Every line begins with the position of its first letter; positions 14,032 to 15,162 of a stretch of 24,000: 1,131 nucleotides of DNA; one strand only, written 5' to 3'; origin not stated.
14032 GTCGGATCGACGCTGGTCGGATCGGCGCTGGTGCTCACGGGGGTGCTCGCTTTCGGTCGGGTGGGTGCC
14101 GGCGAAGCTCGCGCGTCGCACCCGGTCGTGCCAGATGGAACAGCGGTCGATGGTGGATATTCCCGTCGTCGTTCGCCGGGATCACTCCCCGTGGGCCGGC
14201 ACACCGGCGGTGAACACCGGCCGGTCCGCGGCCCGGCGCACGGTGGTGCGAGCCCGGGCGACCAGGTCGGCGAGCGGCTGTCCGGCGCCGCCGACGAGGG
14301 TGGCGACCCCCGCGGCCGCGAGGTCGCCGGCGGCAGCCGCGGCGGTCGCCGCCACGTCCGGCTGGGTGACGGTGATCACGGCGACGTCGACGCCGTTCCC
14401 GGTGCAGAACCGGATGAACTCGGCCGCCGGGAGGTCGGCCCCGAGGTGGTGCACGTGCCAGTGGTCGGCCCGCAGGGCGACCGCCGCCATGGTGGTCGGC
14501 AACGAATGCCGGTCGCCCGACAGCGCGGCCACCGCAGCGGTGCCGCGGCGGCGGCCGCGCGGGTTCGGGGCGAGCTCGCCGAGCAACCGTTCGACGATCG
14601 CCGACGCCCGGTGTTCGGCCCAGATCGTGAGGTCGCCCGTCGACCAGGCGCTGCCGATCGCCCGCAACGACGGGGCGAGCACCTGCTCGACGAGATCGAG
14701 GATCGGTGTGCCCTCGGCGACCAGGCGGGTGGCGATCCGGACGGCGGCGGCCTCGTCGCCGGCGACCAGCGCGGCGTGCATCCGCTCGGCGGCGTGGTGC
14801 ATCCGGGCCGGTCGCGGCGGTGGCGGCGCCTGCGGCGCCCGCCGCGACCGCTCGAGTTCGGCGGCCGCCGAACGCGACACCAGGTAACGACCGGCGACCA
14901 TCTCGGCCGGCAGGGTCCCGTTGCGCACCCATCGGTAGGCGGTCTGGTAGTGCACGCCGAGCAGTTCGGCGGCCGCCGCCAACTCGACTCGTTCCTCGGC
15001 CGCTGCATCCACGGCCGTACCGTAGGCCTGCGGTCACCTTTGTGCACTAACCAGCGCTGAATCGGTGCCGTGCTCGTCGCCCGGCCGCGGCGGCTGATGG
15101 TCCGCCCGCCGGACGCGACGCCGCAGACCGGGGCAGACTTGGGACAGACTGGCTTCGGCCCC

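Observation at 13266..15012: Two different photoreceptor types in tandem: a B12 (CarH-like) regulator directly upstream of a heliorhodopsin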

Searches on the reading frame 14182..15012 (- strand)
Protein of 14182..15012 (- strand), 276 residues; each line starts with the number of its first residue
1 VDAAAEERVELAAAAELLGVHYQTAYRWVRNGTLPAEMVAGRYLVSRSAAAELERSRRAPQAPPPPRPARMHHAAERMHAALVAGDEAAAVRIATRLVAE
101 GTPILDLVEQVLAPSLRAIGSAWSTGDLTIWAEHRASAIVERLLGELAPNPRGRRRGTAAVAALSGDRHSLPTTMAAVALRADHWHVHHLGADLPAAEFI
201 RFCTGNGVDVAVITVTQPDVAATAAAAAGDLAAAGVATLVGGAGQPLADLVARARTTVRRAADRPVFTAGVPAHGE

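Call 3: search_protein_families(library=pfam, proteins=[window:14182-15012:-], max_evalue=0.01)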
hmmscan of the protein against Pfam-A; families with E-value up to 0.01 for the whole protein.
window:14182-15012:- (276 aa): 6 families
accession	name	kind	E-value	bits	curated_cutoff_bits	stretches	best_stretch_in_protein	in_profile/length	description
PF02607.22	B12-binding_2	-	4e-12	46.6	23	1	75-147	2-73/74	B12 binding domain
PF12728.13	HTH_17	-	8.6e-09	36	27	1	13-49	6-42/51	Helix-turn-helix domain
PF02310.24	B12-binding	-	1e-06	29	32.1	1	158-244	2-90/121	B12 binding domain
PF13384.12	HTH_23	-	8.8e-05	22.7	24.6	1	8-30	17-39/50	Homeodomain-like domain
PF13551.12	HTH_29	-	0.0038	17.7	28.1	0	7-30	10-34/64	Winged helix-turn helix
PF13518.12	HTH_28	-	0.0077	16.7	25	1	11-30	15-34/52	Helix-turn-helix domain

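Call 4: search_protein_families(library=ncbifam, proteins=[window:14182-15012:-], max_evalue=0.01)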
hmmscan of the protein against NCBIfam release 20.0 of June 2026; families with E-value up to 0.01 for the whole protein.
window:14182-15012:- (276 aa): 10 families
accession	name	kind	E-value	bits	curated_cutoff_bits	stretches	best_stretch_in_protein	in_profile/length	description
NF052513.1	TransRegCarH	equivalog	1e-13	51.2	400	1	72-245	81-251/274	HTH-type transcriptional repressor CarH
TIGR01764.1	excise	domain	1.4e-08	35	28.8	1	14-49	7-42/49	excisionase family DNA-binding protein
NF047996.1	corrin_MtgC_2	exception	4.6e-07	29.5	370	1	80-213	10-146/212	glycine betaine-specific corrinoid protein MtgC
TIGR02370.1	pyl_corrinoid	subfamily_domain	7.6e-07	28.7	215.3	1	79-202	3-130/197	methyltransferase cognate corrinoid protein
NF047995.1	corrinoid_MtgC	exception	3.4e-06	26.7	310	1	75-211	5-147/215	glycine betaine-specific corrinoid protein MtgC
NF041607.1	dimeth_corrin_MtbC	equivalog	4e-05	23.2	350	1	94-207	16-133/203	dimethylamine corrinoid protein MtbC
NF040655.1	MtaC_Meth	equivalog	0.0003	19.9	420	1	77-201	38-164/253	methanol--corrinoid protein MtaC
NF033518.0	transpos_IS607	equivalog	0.00079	19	110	1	13-52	2-42/187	IS607 family transposase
NF047737.1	antiphage_MADS1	equivalog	0.0022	18.2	80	1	11-39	6-34/49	methylation-associated defense system helix-turn-helix domain-containing protein MAD1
NF040669.1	MtaC2_Meth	equivalog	0.0057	16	450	1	155-242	125-213/267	methanol--corrinoid protein MtaC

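Call 15: find_homologous_proteins(query=window:14182-15012:-, max_evalue=0.00001)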
Query window:14182-15012:- (276 aa): 866 proteins with E <= 0.00001 among 8000 candidates; the best 120 are listed.
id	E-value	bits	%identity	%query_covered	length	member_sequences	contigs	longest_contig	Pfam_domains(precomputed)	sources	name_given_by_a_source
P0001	2.8e-161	553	100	96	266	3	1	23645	PF12728.14,PF02607.23,PF02310.25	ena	-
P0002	5.0e-103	362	66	94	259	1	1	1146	PF12728.14,PF02607.23,PF02310.25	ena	-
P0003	1.0e-102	361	66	94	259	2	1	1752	PF12728.14,PF02607.23,PF02310.25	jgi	jgi:excisionase family DNA binding protein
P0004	2.3e-100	353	64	94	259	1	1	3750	PF12728.14,PF02607.23,PF02310.25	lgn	-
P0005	8.0e-100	352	64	93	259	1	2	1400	PF12728.14,PF02607.23,PF02310.25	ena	-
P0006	5.1e-99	349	64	93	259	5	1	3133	PF12728.14,PF02607.23,PF02310.25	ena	-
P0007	3.3e-98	346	67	92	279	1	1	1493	PF12728.14,PF02607.23,PF02310.25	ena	-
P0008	5.0e-98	346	64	93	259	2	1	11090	PF12728.14,PF02607.23,PF02310.25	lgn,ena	-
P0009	8.9e-98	345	62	93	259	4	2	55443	PF12728.14,PF02607.23,PF02310.25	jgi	jgi:excisionase family DNA binding protein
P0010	2.7e-97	343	63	95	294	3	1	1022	PF12728.14,PF02607.23,PF02310.25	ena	-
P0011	3.2e-97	343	63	94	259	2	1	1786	PF12728.14,PF02607.23,PF02310.25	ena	-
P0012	6.7e-97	342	65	92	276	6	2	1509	PF12728.14,PF02607.23,PF02310.25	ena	-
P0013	8.9e-97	342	65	91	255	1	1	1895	PF12728.14,PF02607.23,PF02310.25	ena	-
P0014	1.1e-96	341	63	93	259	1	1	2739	PF12728.14,PF02607.23,PF02310.25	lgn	-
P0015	1.7e-96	341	64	88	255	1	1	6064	PF12728.14,PF02607.23,PF02310.25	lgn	-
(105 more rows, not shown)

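Call 17: find_related_loci(query=A1, collection=genome_contigs, flank=10000)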
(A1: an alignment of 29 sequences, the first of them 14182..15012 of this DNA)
Query A1 (276 aa) in genome_contigs; peptide patterns used: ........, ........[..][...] (x = any residue, [..] = any of these).
533 stretches matched a pattern; 475 encode a relative of the query (tblastn E <= 1e-3); the best 80 are kept; 80 distinct loci.
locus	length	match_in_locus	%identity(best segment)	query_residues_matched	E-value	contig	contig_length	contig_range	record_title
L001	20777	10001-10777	68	1-259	4e-112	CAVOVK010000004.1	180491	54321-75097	MAG: uncultured Acidimicrobiaceae bacterium isolate MFD09779.bin.2.30 genome assembly, contig: contig_22144, whole genom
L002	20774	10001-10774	60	1-258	1e-99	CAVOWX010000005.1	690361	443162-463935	MAG: uncultured Acidimicrobiaceae bacterium isolate MFD09964.bin.2.209 genome assembly, contig: contig_16294, whole geno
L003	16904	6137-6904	63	1-256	1e-99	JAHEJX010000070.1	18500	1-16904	MAG: Actinomycetes bacterium isolate Ww568 NODE_8462_length_18500_cov_4.442189, whole genome shotgun sequence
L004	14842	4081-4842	61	1-254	3e-99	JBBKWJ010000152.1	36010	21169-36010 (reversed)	MAG: Acidimicrobiales bacterium isolate metabat_bins.301 k119_857022, whole genome shotgun sequence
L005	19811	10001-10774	62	1-258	5e-97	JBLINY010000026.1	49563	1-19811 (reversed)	MAG: Acidimicrobiales bacterium isolate 3300053785_183 Ga0535658_0000916, whole genome shotgun sequence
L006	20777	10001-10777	63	1-259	7e-97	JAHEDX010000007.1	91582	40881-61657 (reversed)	MAG: Acidimicrobiaceae bacterium isolate Ww244 NODE_111_length_91582_cov_6.194761, whole genome shotgun sequence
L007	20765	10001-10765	60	1-255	2e-96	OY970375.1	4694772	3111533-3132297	MAG: Ilumatobacteraceae bacterium isolate MFD04651.bin.1.23 genome assembly, chromosome: 1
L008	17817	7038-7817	61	1-263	2e-96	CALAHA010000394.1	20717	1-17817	MAG TPA_asm: uncultured Ilumatobacter sp. isolate ERR2206764_bin.78_CONCOCT_v1.1_MAG genome assembly, contig: ERZ887942.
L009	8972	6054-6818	61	1-255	5e-96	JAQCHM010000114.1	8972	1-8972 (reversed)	MAG: Actinomycetota bacterium isolate casp40-mb.239 NODE_18190_length_8972_cov_0.056689, whole genome shotgun sequence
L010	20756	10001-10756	62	1-251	5e-94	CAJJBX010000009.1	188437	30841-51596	MAG: uncultured Ilumatobacter sp. isolate FRAM18_bin014 genome assembly, contig: FRAM17_bin014-9, whole genome shotgun s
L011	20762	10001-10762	60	9-262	1e-93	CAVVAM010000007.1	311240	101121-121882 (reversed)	MAG: uncultured Acidimicrobiaceae bacterium isolate MFD09779.bin.1.243 genome assembly, contig: contig_56980, whole geno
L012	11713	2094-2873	60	1-263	6e-94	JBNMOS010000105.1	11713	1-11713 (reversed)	MAG: Ilumatobacter sp. isolate 3300055726_36 Ga0535650_0009248, whole genome shotgun sequence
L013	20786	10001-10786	61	1-262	3e-93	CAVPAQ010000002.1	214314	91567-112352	MAG: uncultured Acidimicrobiaceae bacterium isolate MFD09779.bin.2.222 genome assembly, contig: contig_13572, whole geno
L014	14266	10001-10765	61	6-263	8e-93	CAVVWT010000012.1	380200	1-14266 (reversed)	MAG: Ilumatobacteraceae bacterium isolate MFD09779.bin.1.209 genome assembly, contig: contig_47632, whole genome shotgun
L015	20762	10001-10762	60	9-260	8e-93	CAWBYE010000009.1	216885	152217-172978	MAG: uncultured Acidimicrobiaceae bacterium isolate MFD09779.bin.1.96 genome assembly, contig: contig_28041, whole genom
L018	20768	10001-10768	58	5-263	6e-92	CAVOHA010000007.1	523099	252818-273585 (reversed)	MAG: Ilumatobacteraceae bacterium isolate MFD09964.bin.2.157 genome assembly, contig: contig_18483, whole genome shotgun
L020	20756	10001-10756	59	3-254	8e-92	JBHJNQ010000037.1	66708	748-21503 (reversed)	MAG: Acidimicrobiales bacterium isolate al_S4C133_1 S4Ck119_824332, whole genome shotgun sequence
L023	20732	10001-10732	59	7-250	9e-92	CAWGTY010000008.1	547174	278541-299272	MAG: uncultured Acidimicrobiaceae bacterium isolate MFD09779.bin.1.277 genome assembly, contig: contig_37225, whole geno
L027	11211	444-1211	58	7-264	4e-91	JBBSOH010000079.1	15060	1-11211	MAG: Acidimicrobiales bacterium isolate LS6_sbin.24 LS6_sbin.24_K_1327309_L_15060_cov_23.1417, whole genome shotgun sequ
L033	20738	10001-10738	63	6-251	9e-90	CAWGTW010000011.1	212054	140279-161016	MAG: Ilumatobacteraceae bacterium isolate MFD09779.bin.1.300 genome assembly, contig: contig_30069, whole genome shotgun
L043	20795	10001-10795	56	1-273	1e-87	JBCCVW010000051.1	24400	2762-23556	MAG: Actinomycetota bacterium isolate P01_E01_bin.47 k141_1550949_length_24400_cov_106.0000, whole genome shotgun sequen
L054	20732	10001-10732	62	8-251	5e-86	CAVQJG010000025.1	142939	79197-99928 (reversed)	MAG: Ilumatobacteraceae bacterium isolate MFD09779.bin.2.137 genome assembly, contig: contig_5644, whole genome shotgun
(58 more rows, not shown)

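Call 22: search_protein_families(library=pfam, proteins=[L023:9028-9852:-, L020:3093-3323:-, L011:7665-9854:-, L018:8619-8975:-, L020:14660-15913:-, L002:4420-5208:-, L054:8541-9473:-, L027:1238-2218:-, L043:11764-12969:-, L033:8759-9292:+], max_evalue=0.001)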
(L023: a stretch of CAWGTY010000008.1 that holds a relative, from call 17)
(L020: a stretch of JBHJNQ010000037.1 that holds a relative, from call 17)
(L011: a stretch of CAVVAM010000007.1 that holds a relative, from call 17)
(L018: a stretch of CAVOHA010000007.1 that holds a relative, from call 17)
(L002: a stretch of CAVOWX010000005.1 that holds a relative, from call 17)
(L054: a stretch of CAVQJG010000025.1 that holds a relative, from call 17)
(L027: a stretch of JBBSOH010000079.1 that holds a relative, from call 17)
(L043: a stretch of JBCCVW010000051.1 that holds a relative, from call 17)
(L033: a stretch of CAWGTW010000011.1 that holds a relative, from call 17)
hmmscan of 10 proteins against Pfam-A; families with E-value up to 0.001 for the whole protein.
L023:9028-9852:- (274 aa): 1 family
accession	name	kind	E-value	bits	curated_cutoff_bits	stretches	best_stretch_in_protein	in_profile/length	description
PF01036.24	Bac_rhodopsin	-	3.3e-38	131.8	24.6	1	19-242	9-221/224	Bacteriorhodopsin-like protein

L020:3093-3323:- (76 aa): 0 families

L011:7665-9854:- (729 aa): 3 families
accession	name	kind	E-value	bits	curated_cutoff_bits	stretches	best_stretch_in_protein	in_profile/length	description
PF00534.26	Glycos_transf_1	-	1.3e-15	57.8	26.4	1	533-682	16-145/172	Glycosyl transferases group 1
PF13692.12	Glyco_trans_1_4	-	2.4e-12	47.7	27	1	533-683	2-130/142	Glycosyl transferases group 1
PF13646.12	HEAT_2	-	6.7e-05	23.5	27.7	0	95-137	17-59/88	HEAT repeats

L018:8619-8975:- (118 aa): 1 family
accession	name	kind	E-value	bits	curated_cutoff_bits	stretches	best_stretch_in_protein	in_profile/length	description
PF02467.21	Whib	-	5.3e-13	49.7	23.6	1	25-92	1-64/65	Transcription factor WhiB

L020:14660-15913:- (417 aa): 3 families
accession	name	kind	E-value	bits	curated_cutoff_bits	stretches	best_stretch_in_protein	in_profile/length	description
PF00201.24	UDPGT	-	9.8e-08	31.7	19.5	1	265-374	276-385/499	UDP-glucoronosyl and UDP-glucosyl transferase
PF06722.18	EryCIII-like_C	-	1.5e-07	32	31.7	1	295-391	13-109/145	Erythromycin biosynthesis protein CIII-like, C-terminal domain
PF04101.22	Glyco_tran_28_C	-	1.8e-06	28.5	22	1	326-395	68-141/166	Glycosyltransferase family 28 C-terminal domain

L002:4420-5208:- (262 aa): 2 families
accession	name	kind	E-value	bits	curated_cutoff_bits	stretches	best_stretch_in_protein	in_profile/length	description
PF09844.14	DUF2071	-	7.8e-68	228.7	27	1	28-243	1-212/212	Uncharacterized conserved protein (COG2071)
PF06314.16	ADC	-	0.00016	21.7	29.8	1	16-175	6-149/238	Acetoacetate decarboxylase (ADC)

L054:8541-9473:- (310 aa): 1 family
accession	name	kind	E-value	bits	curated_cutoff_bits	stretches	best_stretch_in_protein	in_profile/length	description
PF05721.19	PhyH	-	2.4e-12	48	22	1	34-214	4-211/213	Phytanoyl-CoA dioxygenase (PhyH)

L027:1238-2218:- (326 aa): 1 family
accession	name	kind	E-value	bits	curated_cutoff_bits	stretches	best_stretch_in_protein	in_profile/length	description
PF15461.11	BCD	-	1.3e-46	159.9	28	1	51-321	2-266/267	Beta-carotene 15,15'-dioxygenase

L043:11764-12969:- (401 aa): 2 families
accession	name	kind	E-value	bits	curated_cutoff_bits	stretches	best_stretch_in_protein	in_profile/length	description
PF05834.18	Lycopene_cycl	-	2.6e-51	175.3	23.4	1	7-386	1-379/380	Lycopene cyclase protein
PF01266.30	DAO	-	7.7e-06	26.1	27.9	1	7-150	1-150/353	FAD dependent oxidoreductase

L033:8759-9292:+ (177 aa): 1 family
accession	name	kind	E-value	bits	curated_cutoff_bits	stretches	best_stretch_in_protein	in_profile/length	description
PF00210.30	Ferritin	-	6.1e-28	98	24.5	1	40-176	3-136/142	Ferritin-like domain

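Call 33: search_solved_structures(query=window:14182-15012:-, max_evalue=0.01, show_alignments=3)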
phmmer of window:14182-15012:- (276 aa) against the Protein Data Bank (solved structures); distinct sequences matched with E-value up to 0.01: 20.
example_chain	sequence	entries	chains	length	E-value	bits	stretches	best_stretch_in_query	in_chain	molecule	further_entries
8j2w_A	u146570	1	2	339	6.6e-18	68.5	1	75-244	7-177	Cobalamin-binding protein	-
8j2x_A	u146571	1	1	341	6.7e-18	68.4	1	75-244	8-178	Cobalamin-binding protein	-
8jbs_A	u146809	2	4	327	1.4e-14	57.5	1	76-200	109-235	Putative cobalamin binding protein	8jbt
8j2y_A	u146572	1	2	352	6.6e-14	55.3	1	82-243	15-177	GGDEF domain-containing protein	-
8c35_A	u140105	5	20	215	3.2e-08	36.7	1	80-242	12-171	Probable transcriptional regulator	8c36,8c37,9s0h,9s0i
8c31_A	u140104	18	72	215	5.2e-08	36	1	80-242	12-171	Probable transcriptional regulator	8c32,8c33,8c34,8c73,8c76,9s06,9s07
5c8a_A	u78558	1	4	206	8.2e-08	35.4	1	81-242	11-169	Light-dependent transcriptional regulator CarH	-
3whp_A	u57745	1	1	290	5.5e-07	32.7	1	78-242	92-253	Probable transcriptional regulator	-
5c8d_A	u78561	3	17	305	7.4e-07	32.3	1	78-242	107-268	Light-dependent transcriptional regulator CarH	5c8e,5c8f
9cbq_A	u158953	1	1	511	5.4e-05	26.1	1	77-202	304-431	Methionine synthase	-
7xcn_M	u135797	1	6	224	6.8e-05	25.8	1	80-207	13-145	Trimethylamine methyltransferase corrinoid protein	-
9cbp_A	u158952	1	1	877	8e-05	25.6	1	80-202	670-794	Methionine synthase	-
1y80_A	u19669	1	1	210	8e-05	25.6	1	76-244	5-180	Predicted cobalamin binding protein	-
8ssc_A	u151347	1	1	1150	9.9e-05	25.3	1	79-202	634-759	Methionine synthase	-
8ssd_A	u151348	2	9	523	0.00013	25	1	95-202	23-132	Methionine synthase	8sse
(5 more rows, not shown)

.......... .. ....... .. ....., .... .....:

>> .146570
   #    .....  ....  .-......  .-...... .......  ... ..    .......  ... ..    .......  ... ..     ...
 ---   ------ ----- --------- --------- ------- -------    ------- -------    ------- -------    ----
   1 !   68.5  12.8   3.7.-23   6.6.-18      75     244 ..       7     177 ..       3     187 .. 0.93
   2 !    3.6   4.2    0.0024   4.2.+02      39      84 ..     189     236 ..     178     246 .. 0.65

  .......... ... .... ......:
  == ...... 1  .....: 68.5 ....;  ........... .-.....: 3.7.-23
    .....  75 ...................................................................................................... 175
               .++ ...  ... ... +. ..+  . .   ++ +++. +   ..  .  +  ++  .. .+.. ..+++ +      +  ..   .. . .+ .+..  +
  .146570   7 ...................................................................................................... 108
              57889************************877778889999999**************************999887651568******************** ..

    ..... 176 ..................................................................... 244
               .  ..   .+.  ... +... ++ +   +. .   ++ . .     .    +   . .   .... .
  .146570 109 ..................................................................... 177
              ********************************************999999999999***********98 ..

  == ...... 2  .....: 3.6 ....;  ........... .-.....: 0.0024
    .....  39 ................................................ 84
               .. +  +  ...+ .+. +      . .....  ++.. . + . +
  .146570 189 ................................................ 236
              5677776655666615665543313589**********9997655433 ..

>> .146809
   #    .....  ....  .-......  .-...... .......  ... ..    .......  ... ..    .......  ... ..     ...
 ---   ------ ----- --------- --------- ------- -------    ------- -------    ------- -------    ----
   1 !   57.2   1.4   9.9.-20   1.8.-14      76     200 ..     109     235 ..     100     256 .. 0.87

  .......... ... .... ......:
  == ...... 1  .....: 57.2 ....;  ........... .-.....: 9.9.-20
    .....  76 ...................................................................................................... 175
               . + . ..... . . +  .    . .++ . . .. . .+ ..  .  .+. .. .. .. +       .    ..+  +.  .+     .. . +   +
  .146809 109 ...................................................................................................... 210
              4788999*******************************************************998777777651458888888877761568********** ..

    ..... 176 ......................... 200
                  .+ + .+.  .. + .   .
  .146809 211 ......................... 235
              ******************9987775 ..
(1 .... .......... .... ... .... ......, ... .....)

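Call 54: search_protein_families(library=pfam, proteins=[L002:10956-12437:+, L001:12452-13306:+], max_evalue=0.0001)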
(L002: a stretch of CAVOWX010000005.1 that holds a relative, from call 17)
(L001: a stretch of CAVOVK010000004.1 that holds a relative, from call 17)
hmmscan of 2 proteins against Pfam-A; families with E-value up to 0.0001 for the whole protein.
L002:10956-12437:+ (493 aa): 5 families
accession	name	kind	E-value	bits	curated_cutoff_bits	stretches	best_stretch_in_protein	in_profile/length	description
PF11066.14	DUF2867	-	1.8e-36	126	27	1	329-477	1-140/142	Protein of unknown function (DUF2867)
PF13460.12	NAD_binding_10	-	1.5e-20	74.3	27.2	1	7-133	1-121/184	NAD(P)H-binding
PF05368.20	NmrA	-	9.9e-15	55.3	27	1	2-216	4-223/298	NmrA-like family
PF01370.27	Epimerase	-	1.8e-09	37.8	20.9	1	3-87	1-85/240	NAD dependent epimerase/dehydratase family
PF01073.25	3Beta_HSD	-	2.6e-07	30.4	22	1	4-128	1-134/280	3-beta hydroxysteroid dehydrogenase/isomerase family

L001:12452-13306:+ (284 aa): 1 family
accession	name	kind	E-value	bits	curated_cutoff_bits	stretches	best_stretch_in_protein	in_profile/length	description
PF11066.14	DUF2867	-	2.7e-37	128.6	27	1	125-268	1-140/142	Protein of unknown function (DUF2867)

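Call 55: predict_structure(alignment_id=A1)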
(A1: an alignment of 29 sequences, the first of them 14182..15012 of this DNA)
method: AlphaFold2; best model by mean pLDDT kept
length: 276 residues; sequences in the alignment: 29
mean_pLDDT: 93.0   pTM: 0.75
mean pLDDT of the five models: 93.0, 91.5, 91.2, 88.6, 88.2
residues with pLDDT >= 90: 236; 70-90: 28; 50-70: 10; < 50: 2
segments of 3 or more residues with pLDDT < 50: none
pLDDT, mean of each block of 10 residues (from residue 1): 74 97 98 97 97 92 86 97 98 96 94 95 96 95 92 94 93 94 96 96 98 95 97 97 90 96 77 65
secondary structure, 60 per line:
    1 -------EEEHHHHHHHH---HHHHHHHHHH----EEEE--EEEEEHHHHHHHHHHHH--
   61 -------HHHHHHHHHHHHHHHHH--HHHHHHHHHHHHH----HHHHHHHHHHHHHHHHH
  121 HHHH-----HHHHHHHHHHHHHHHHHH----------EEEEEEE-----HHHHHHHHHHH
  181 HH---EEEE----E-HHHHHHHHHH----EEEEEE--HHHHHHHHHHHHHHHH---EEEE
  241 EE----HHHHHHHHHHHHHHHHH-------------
elements in order: E8-10 H11-18 H22-31 E36-39 E42-46 H47-58 H68-84 H87-99 H104-124 H130-147 E158-164 H170-182 E186-189 H196-205 E210-215 H218-233 E237-242 H247-263
